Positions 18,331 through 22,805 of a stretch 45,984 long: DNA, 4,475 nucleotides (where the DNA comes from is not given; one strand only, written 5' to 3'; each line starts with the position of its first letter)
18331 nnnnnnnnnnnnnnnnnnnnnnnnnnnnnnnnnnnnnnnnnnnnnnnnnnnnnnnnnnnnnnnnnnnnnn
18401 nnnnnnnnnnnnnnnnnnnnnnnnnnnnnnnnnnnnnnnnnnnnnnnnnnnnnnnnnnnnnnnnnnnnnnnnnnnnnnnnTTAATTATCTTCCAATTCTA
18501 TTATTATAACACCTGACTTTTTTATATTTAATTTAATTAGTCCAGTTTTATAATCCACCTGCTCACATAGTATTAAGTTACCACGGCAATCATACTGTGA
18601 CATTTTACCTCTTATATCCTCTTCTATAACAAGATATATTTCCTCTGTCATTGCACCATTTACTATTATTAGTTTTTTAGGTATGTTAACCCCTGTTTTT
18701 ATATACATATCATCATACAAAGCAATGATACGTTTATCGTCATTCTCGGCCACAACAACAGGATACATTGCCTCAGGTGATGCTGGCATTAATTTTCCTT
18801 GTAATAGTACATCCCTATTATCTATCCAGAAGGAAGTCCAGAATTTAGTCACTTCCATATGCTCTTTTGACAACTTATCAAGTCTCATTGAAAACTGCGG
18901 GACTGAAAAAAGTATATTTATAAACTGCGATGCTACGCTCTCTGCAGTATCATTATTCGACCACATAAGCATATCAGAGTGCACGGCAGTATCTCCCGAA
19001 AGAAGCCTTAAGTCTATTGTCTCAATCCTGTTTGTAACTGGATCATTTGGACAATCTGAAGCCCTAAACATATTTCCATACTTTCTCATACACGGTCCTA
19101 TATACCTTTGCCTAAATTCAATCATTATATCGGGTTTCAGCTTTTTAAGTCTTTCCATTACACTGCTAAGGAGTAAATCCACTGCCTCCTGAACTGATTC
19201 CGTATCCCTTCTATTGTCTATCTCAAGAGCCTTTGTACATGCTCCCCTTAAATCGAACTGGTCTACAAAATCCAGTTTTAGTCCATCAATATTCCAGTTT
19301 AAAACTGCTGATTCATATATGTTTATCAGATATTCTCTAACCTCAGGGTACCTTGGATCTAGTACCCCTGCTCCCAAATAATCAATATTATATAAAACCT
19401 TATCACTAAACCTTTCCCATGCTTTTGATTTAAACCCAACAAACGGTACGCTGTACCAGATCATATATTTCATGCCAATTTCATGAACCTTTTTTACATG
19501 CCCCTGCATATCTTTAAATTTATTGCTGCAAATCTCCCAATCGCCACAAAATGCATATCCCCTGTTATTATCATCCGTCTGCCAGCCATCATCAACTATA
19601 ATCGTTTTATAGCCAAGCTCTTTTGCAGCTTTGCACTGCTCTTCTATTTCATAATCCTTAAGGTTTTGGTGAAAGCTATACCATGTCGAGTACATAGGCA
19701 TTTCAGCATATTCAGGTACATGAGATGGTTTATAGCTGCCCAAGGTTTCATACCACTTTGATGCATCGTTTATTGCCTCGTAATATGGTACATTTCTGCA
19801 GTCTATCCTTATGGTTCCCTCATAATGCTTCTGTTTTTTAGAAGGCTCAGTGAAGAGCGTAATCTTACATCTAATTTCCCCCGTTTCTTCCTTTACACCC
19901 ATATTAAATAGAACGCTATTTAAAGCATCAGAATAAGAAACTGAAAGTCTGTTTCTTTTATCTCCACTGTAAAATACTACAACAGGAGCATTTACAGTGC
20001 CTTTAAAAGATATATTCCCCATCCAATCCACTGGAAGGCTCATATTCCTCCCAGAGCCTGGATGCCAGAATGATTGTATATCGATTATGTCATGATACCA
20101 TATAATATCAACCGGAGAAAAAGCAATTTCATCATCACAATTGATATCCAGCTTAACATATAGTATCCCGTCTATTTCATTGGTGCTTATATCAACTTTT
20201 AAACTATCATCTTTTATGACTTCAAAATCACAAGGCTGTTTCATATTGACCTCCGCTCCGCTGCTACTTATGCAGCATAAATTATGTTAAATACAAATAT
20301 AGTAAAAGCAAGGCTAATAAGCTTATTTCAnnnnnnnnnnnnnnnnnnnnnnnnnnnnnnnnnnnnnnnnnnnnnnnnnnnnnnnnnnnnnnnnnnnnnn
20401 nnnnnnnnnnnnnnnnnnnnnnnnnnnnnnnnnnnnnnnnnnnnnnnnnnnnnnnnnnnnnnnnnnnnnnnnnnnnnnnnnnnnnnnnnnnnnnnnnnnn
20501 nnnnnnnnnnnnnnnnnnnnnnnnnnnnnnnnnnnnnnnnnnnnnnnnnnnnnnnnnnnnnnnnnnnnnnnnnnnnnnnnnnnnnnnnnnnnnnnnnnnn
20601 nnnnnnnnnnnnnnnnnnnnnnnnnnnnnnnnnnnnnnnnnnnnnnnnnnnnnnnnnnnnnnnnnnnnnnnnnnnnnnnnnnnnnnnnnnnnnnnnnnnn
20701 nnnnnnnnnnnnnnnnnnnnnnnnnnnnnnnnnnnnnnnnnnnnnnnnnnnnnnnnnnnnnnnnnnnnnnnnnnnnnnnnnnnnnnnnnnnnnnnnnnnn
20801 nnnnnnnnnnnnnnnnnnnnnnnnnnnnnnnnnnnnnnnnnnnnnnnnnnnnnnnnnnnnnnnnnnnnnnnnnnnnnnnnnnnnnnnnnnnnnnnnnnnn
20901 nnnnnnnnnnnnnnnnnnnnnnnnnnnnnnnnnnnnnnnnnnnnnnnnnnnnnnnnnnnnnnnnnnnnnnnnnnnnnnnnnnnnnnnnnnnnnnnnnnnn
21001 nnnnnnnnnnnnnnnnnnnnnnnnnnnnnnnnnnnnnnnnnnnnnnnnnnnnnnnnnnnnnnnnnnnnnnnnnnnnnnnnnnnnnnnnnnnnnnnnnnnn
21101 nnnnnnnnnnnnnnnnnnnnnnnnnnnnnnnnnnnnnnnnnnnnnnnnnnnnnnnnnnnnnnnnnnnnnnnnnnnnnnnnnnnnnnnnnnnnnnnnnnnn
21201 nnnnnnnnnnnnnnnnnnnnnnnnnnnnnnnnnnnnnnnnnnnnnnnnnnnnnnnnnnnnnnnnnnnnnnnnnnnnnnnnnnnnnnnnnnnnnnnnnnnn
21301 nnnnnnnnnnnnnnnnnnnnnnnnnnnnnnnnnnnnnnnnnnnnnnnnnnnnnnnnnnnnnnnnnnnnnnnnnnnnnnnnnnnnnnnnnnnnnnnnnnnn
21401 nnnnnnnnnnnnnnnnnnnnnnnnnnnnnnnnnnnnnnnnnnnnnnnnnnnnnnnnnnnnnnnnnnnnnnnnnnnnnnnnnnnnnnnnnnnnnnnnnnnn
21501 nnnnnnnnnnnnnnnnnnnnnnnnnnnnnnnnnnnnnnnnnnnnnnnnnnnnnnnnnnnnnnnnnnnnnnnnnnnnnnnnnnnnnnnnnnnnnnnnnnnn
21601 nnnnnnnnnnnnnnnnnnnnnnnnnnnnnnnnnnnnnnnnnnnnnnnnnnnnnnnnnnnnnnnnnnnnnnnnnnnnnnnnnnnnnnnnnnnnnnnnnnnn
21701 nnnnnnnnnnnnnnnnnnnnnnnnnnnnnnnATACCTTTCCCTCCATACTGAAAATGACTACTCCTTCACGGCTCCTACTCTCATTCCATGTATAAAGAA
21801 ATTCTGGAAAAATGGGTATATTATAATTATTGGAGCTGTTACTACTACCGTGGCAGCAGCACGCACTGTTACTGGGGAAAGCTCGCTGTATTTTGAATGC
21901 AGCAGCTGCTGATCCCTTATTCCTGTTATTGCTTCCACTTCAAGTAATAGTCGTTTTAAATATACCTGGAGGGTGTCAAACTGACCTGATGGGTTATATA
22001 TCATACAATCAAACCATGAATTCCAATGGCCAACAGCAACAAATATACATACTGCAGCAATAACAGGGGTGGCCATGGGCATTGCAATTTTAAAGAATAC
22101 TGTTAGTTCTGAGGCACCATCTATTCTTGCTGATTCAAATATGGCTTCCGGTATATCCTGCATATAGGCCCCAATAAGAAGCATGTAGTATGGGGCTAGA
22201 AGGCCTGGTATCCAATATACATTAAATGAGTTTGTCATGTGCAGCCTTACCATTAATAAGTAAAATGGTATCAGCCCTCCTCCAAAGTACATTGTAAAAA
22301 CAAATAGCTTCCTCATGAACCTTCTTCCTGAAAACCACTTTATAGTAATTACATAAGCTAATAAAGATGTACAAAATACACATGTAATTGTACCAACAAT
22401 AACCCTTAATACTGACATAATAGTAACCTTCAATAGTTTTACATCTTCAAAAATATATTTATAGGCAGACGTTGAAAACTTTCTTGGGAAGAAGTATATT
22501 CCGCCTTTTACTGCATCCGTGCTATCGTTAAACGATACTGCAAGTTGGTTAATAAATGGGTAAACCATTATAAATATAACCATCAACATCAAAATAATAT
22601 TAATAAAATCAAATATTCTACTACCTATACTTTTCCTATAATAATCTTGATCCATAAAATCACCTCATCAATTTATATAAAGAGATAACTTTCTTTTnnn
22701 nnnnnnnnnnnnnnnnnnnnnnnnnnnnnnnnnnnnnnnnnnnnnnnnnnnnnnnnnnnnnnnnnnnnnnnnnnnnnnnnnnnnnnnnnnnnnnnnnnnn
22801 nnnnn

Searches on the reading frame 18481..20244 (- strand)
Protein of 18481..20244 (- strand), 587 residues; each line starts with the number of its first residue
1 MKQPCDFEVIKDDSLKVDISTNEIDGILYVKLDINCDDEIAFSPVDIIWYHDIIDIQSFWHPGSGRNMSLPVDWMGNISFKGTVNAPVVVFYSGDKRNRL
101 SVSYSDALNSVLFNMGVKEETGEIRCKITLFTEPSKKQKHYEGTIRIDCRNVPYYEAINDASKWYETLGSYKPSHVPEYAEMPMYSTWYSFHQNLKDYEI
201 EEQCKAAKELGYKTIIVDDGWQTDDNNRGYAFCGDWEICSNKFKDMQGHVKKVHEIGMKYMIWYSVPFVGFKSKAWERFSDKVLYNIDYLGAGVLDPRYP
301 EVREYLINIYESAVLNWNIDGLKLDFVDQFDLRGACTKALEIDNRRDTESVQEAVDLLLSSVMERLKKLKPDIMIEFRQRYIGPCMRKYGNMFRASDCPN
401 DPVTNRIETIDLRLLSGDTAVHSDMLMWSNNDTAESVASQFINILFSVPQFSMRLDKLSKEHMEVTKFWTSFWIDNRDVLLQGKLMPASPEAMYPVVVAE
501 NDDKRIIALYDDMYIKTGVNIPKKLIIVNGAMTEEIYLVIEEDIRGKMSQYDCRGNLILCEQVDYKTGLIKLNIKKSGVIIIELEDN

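Call 6: search_protein_families(library=pfam, proteins=[window:18481-20244:-], max_evalue=0.001)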
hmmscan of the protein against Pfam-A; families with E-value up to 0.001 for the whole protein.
window:18481-20244:- (587 aa): 3 families
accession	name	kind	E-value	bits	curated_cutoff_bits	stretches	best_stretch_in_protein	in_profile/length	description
PF02065.24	Melibiase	-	5.1e-13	49.2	27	1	186-376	46-236/347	Melibiase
PF01055.32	Glyco_hydro_31_2nd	-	7.8e-05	22.6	23.5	1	207-358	33-193/328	Glycosyl hydrolases family 31 TIM-barrel domain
PF02638.21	GHL10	-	0.00057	19.5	27.9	0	251-375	77-225/311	Glycosyl hydrolase-like 10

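Call 40: find_encoding_contigs(protein=window:18481-20244:-, flank=6000, max_places=10)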
Protein window:18481-20244:- (587 aa): 20 contigs read that carry it; 9 places shown.
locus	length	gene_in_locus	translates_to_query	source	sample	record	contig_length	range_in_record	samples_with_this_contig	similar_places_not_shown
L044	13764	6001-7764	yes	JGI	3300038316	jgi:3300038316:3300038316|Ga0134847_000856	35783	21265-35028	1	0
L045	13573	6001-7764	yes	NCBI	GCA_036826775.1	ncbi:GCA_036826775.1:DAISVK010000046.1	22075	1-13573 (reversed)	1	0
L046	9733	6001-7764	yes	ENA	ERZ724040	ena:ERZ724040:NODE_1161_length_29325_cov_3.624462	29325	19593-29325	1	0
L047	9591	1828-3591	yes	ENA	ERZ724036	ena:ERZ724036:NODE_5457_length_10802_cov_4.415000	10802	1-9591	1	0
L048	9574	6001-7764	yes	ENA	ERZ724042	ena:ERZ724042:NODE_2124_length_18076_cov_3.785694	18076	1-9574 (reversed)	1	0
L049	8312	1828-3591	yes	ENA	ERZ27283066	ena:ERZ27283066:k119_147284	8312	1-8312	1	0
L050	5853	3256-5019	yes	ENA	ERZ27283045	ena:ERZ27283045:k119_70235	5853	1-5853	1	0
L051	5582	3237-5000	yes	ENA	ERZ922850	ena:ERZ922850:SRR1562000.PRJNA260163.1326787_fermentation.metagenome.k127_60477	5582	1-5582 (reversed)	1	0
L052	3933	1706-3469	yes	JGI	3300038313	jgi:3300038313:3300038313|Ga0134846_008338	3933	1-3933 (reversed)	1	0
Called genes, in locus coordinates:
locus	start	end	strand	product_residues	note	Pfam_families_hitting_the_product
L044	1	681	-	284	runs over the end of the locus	PF02311:AraC_binding, PF00165:HTH_AraC (weak), PF12833:HTH_18, PF00165:HTH_AraC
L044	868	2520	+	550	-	-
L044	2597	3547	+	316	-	PF00528:BPD_transp_1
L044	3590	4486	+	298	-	PF00528:BPD_transp_1 (faint)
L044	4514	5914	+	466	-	PF17389:Bac_rhamnosid6H (weak)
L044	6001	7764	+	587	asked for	PF02065:Melibiase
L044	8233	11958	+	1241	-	PF04122:CW_binding_2, PF05547:Peptidase_M6, PF20773:InhA-like_MAM, PF20774:InhA-like_VEG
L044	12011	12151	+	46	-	-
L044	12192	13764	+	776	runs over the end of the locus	?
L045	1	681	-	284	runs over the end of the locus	PF02311:AraC_binding, PF00165:HTH_AraC (weak), PF12833:HTH_18, PF00165:HTH_AraC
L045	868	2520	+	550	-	-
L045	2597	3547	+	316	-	PF00528:BPD_transp_1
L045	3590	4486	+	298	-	PF00528:BPD_transp_1 (faint)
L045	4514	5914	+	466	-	PF17389:Bac_rhamnosid6H (weak)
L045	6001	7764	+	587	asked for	PF02065:Melibiase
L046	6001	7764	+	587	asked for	PF02065:Melibiase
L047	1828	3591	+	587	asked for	PF02065:Melibiase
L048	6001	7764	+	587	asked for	PF02065:Melibiase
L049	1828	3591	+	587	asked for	PF02065:Melibiase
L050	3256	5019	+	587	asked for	PF02065:Melibiase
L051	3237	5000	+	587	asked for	PF02065:Melibiase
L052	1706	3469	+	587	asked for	PF02065:Melibiase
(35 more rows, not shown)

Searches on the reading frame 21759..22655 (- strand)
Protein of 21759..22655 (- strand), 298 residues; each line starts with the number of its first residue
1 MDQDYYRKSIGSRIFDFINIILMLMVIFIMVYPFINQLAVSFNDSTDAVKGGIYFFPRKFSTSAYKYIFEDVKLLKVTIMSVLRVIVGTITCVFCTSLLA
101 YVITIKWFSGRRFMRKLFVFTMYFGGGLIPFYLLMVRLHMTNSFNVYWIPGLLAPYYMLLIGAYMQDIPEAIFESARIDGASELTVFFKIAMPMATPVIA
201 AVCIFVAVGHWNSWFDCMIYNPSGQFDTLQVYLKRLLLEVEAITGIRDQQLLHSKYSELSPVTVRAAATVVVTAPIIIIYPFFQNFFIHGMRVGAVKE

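Call 7: search_protein_families(library=pfam, proteins=[window:21759-22655:-], max_evalue=0.001)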
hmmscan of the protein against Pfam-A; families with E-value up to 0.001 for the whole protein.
window:21759-22655:- (298 aa): 1 family
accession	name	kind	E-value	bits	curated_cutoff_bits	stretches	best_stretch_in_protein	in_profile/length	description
PF00528.27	BPD_transp_1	-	2e-05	24.8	26.4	0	82-212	43-123/184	Binding-protein-dependent transport system inner membrane component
